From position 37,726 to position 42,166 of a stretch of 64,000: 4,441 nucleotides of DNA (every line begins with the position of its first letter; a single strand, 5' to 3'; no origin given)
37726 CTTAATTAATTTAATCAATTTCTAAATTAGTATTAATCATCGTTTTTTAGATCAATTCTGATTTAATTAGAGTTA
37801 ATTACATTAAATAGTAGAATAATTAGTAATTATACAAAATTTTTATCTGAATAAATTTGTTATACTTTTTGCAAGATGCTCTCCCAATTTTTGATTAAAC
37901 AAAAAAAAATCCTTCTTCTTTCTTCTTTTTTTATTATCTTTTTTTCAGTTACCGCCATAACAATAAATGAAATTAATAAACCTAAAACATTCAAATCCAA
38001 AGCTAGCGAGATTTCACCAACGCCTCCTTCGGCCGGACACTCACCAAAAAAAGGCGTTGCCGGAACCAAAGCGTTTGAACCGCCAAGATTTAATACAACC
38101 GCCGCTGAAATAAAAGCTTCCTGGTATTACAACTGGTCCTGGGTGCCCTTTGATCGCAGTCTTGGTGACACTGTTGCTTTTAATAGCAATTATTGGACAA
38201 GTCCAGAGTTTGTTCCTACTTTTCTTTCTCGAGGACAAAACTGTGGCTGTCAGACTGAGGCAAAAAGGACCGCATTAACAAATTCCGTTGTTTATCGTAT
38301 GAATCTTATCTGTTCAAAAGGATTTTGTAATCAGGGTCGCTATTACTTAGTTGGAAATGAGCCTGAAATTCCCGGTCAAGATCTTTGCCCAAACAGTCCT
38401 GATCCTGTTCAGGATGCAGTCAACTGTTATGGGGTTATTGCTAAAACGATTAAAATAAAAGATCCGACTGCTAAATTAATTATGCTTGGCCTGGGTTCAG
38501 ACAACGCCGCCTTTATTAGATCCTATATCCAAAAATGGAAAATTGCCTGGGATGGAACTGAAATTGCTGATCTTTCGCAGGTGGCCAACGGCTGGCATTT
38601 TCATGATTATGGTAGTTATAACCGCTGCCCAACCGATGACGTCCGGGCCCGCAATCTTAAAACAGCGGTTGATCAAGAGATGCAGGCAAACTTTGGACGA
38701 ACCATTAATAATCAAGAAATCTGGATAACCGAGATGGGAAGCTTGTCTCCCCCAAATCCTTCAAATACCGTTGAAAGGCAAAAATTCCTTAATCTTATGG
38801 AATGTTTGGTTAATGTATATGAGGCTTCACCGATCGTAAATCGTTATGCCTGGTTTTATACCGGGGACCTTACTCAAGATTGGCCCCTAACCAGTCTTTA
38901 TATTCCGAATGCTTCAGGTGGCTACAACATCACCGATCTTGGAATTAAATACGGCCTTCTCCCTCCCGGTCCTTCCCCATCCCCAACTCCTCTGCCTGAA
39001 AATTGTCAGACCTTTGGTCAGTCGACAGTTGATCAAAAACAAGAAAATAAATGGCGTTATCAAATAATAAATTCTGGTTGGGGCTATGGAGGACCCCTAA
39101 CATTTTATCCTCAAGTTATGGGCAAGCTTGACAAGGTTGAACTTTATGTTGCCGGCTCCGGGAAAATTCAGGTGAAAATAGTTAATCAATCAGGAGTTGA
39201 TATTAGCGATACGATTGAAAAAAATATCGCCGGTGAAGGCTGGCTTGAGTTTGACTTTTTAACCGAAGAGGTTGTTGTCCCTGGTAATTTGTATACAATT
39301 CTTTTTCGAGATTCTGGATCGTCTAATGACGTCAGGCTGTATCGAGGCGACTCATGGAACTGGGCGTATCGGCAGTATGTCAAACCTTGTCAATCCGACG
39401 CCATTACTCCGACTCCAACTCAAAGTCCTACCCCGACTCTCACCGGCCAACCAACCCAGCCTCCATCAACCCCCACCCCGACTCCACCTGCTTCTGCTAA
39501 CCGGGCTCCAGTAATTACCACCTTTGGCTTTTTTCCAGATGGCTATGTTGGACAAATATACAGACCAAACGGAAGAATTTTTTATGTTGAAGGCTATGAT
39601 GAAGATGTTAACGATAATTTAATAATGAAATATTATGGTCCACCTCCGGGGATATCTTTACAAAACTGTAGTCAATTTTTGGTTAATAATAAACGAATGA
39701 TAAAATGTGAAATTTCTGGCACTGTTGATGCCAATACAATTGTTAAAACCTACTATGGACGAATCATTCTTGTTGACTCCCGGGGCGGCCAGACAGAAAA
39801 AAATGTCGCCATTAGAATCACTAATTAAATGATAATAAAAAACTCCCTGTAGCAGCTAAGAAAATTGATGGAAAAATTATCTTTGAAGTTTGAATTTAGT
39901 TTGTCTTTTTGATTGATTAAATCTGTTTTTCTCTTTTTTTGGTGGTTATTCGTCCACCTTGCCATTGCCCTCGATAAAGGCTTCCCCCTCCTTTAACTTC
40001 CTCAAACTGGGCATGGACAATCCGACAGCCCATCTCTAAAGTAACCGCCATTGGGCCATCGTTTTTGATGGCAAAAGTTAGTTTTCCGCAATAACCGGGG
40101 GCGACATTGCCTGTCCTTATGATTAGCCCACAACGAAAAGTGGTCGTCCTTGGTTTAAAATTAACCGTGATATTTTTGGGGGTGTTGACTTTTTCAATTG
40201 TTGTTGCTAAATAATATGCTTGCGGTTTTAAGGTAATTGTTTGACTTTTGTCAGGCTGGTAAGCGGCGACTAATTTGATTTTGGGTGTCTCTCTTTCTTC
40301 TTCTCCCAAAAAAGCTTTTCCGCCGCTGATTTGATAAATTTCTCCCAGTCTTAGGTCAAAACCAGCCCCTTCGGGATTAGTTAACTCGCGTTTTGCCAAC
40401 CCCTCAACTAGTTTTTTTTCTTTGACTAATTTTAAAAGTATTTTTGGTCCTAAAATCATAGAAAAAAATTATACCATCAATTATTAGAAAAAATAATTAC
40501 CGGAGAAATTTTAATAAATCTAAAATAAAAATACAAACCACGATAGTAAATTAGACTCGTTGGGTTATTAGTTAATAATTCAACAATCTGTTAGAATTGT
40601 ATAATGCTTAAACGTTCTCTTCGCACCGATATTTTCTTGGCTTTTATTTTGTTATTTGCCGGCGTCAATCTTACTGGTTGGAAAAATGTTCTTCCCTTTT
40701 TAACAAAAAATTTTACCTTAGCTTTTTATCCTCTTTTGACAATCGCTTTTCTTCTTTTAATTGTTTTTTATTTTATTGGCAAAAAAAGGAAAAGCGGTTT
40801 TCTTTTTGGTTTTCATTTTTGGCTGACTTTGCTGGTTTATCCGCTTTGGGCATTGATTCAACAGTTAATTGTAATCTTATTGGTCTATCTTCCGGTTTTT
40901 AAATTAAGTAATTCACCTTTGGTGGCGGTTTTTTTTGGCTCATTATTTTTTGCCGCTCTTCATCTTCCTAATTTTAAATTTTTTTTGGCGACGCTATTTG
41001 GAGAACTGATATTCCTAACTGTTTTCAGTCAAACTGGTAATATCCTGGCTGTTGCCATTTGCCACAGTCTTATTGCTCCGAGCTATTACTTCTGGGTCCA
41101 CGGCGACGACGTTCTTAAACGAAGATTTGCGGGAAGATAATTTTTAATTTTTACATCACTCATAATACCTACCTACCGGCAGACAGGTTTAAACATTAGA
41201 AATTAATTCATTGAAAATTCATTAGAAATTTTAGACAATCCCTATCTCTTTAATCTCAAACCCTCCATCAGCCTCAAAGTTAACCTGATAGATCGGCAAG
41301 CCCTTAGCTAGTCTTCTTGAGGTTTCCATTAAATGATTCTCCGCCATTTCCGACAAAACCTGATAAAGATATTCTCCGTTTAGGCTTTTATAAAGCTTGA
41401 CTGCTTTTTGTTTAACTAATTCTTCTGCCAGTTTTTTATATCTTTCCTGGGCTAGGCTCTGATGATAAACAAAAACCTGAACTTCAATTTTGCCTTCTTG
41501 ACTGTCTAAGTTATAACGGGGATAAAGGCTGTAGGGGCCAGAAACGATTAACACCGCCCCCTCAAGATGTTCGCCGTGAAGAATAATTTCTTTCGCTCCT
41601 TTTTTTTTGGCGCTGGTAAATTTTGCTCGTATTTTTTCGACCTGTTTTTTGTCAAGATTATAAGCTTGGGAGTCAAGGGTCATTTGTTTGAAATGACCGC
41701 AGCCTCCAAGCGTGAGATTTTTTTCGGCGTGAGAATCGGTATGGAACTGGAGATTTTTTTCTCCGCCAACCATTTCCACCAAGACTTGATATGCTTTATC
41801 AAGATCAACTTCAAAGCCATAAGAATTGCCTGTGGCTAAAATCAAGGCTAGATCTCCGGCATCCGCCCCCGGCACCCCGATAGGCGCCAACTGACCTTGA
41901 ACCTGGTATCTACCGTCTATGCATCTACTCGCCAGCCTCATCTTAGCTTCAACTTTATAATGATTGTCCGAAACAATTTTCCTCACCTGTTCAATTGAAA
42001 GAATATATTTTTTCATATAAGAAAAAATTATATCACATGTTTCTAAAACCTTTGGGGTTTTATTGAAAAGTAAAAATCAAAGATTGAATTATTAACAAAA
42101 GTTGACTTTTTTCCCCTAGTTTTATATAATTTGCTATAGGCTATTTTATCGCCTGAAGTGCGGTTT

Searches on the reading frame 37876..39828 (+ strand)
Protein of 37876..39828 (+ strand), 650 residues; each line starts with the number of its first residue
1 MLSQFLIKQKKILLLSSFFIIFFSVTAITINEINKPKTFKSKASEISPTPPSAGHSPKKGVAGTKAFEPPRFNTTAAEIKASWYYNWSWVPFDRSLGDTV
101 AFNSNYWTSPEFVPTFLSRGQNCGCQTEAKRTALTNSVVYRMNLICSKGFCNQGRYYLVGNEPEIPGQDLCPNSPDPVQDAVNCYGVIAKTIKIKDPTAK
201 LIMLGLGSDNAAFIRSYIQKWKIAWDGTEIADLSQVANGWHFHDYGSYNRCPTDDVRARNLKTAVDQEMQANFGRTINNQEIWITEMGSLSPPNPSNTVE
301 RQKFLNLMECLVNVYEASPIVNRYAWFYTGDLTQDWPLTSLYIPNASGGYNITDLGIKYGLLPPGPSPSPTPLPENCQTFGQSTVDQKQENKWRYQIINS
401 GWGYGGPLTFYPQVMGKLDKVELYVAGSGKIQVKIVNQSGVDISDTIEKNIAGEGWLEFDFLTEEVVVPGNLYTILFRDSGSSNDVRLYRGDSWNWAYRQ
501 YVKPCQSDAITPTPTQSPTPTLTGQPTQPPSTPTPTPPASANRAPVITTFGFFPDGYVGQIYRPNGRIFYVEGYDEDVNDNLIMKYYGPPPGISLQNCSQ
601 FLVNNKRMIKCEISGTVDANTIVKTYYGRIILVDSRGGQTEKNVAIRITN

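Call 10: search_protein_families(library=pfam, proteins=[window:37876-39828:+], max_evalue=0.01)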
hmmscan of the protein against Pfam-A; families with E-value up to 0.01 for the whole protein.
window:37876-39828:+ (650 aa): 1 family
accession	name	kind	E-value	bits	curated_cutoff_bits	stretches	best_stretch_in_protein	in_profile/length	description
PF11790.14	Glyco_hydro_cc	-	1.7e-11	44.6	21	1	76-359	15-237/237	Glycosyl hydrolase catalytic core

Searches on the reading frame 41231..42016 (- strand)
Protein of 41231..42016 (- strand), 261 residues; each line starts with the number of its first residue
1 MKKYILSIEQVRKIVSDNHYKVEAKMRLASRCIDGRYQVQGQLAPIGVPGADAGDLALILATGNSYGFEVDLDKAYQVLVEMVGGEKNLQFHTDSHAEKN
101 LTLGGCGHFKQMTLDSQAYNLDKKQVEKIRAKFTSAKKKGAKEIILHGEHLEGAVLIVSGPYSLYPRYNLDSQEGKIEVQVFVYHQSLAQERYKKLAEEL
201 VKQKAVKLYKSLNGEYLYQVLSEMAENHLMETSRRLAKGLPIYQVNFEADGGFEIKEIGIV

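Call 10: search_protein_families(library=pfam, proteins=[window:41231-42016:-], max_evalue=0.01)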
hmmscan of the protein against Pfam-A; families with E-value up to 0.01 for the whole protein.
window:41231-42016:- (261 aa): 0 families

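Call 12: find_encoding_contigs(protein=window:41231-42016:-, flank=5000, max_places=10)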
Protein window:41231-42016:- (261 aa): no gene with exactly this product is on record in the collection.

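Call 16: find_related_loci(query=window:41231-42016:-, collection=genome_contigs, flank=6000)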
Query window:41231-42016:- (261 aa) in genome_contigs; peptide patterns used: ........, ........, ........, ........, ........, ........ (x = any residue, [..] = any of these).
128 stretches matched a pattern; 3 encode a relative of the query (tblastn E <= 1e-3); 3 distinct loci.
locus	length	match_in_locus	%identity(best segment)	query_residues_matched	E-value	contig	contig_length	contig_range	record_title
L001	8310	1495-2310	49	1-259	2e-90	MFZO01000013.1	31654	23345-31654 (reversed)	MAG: Candidatus Roizmanbacteria bacterium RIFCSPHIGHO2_02_FULL_38_11 rifcsphigho2_02_scaffold_1975, whole genome shotgun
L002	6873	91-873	49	1-261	7e-89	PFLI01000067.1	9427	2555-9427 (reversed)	MAG: Candidatus Roizmanbacteria bacterium CG_4_10_14_0_8_um_filter_33_9 CG_4_10_14_0.8_um_filter_scaffold_4740_c, whole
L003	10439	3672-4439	47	1-256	3e-85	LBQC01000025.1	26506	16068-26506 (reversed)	MAG: Candidatus Roizmanbacteria bacterium GW2011_GWA2_35_19 UR68_C0025, whole genome shotgun sequence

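Call 19: find_homologous_proteins(query=window:41231-42016:-, max_evalue=1e-20)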
Query window:41231-42016:- (261 aa): 209 proteins with E <= 1e-20 among 2077 candidates; the best 120 are listed.
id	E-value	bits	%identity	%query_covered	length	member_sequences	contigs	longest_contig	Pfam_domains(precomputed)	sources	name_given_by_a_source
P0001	5.0e-166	568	100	100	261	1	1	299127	-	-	-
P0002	2.0e-115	402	67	100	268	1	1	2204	-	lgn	-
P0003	6.1e-115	401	64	97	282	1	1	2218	-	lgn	-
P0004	3.2e-107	376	64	100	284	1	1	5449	-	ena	-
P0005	7.4e-96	338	57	100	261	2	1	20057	-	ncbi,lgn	-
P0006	8.3e-91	322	57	100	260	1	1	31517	-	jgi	jgi:hypothetical protein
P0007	1.5e-88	314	55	100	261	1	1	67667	-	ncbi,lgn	-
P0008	9.4e-88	312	56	100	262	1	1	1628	-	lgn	-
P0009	1.1e-87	312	55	100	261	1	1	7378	-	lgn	-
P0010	2.3e-87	310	57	99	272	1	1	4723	-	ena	-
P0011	2.5e-86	307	54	100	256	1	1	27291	-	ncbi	-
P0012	2.8e-86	307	53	98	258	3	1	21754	-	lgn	-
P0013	4.8e-86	306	56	100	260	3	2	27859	-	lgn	-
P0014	5.9e-86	306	53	99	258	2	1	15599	-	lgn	-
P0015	9.9e-86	305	53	100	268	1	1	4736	-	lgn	-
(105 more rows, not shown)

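Call 20: find_encoding_contigs(protein=P0004, flank=5000, max_places=3)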
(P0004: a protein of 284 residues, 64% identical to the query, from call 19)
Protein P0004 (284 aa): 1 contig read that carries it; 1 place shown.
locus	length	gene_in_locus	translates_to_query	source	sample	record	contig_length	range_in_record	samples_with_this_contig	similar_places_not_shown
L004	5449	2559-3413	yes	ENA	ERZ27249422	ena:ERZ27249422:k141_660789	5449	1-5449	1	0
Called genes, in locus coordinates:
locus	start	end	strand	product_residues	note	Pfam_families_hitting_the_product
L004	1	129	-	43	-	?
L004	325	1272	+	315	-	PF02661:Fic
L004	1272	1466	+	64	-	-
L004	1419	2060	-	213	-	PF01476:LysM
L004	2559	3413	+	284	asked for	-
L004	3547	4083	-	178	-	PF02517:Rce1-like (weak)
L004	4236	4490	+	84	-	PF02604:PhdYeFM_antitox (weak)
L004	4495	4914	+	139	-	PF13470:PIN_3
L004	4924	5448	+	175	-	?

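Call 21: find_encoding_contigs(protein=P0005, flank=5000, max_places=3)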
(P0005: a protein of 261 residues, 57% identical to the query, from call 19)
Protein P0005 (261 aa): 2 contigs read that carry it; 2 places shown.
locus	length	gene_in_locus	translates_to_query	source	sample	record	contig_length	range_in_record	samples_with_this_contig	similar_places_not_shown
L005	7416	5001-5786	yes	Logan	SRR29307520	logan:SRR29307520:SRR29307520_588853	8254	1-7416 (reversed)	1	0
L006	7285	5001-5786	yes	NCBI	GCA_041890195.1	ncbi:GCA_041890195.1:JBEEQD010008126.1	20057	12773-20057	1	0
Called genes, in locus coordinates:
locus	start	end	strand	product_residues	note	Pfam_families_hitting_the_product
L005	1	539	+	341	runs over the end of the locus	PF02481:DNA_processg_A, PF17782:WHD_DprA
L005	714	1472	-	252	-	PF01904:DUF72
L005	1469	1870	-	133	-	PF01894:YjbQ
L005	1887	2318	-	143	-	PF03479:PCC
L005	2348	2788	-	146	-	PF02502:LacAB_rpiB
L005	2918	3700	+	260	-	PF01026:TatD_DNase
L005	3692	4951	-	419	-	PF13439:Glyco_transf_4 (weak), PF00534:Glycos_transf_1, PF13692:Glyco_trans_1_4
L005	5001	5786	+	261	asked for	-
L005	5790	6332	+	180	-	PF22769:DCD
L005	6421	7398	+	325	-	PF00303:Thymidylat_synt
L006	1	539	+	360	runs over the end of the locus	PF02481:DNA_processg_A, PF17782:WHD_DprA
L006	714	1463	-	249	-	PF01904:DUF72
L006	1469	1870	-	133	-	PF01894:YjbQ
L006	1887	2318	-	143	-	PF03479:PCC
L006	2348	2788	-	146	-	PF02502:LacAB_rpiB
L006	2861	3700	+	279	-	PF01026:TatD_DNase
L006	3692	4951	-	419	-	PF13439:Glyco_transf_4 (weak), PF00534:Glycos_transf_1, PF13692:Glyco_trans_1_4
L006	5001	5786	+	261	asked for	-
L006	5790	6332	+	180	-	PF22769:DCD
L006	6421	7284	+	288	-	?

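Call 22: find_encoding_contigs(protein=P0002, flank=5000, max_places=3)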
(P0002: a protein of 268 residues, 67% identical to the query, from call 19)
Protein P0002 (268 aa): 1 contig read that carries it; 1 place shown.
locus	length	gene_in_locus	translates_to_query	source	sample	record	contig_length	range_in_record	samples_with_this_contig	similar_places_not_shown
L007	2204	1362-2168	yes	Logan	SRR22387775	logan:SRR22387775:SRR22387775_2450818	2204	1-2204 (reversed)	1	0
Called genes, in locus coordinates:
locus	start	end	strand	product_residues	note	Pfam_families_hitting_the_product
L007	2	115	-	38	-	?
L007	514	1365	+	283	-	-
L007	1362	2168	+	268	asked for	-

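Call 30: find_encoding_contigs(protein=P0003, flank=5000, max_places=3)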
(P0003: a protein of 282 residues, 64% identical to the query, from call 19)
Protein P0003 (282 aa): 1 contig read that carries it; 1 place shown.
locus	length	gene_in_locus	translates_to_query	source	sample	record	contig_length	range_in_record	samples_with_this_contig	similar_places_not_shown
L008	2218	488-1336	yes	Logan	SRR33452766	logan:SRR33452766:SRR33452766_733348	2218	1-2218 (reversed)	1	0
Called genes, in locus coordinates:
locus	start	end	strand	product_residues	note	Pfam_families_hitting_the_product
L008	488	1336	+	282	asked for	-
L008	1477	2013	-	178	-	-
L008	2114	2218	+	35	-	?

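Call 31: find_encoding_contigs(protein=P0010, flank=5000, max_places=3)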
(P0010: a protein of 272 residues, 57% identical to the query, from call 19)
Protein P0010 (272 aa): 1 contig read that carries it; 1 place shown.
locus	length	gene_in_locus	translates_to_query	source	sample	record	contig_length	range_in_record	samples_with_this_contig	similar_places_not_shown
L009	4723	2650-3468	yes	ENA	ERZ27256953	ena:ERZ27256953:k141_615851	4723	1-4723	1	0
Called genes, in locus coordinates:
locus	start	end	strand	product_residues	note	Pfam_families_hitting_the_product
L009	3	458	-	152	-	?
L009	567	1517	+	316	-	PF01026:TatD_DNase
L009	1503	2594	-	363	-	PF00534:Glycos_transf_1, PF13692:Glyco_trans_1_4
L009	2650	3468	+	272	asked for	-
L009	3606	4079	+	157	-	-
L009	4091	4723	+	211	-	?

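Call 39: search_protein_families(library=pfam, proteins=[L004:1419-2060:-], max_evalue=1)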
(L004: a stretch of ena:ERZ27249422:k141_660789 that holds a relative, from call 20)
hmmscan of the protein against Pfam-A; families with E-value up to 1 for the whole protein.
L004:1419-2060:- (213 aa): 2 families
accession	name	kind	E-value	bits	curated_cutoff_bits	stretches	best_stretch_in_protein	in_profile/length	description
PF01476.26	LysM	-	1.9e-10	40.9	20.9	1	166-211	1-43/43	LysM domain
PF00557.29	Peptidase_M24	-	0.32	11.2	23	1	25-72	50-100/208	Metallopeptidase family M24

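Call 65: search_protein_families(library=ncbifam, proteins=[window:41231-42016:-], max_evalue=0.01)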
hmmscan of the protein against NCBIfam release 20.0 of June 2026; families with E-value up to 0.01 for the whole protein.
window:41231-42016:- (261 aa): 0 families
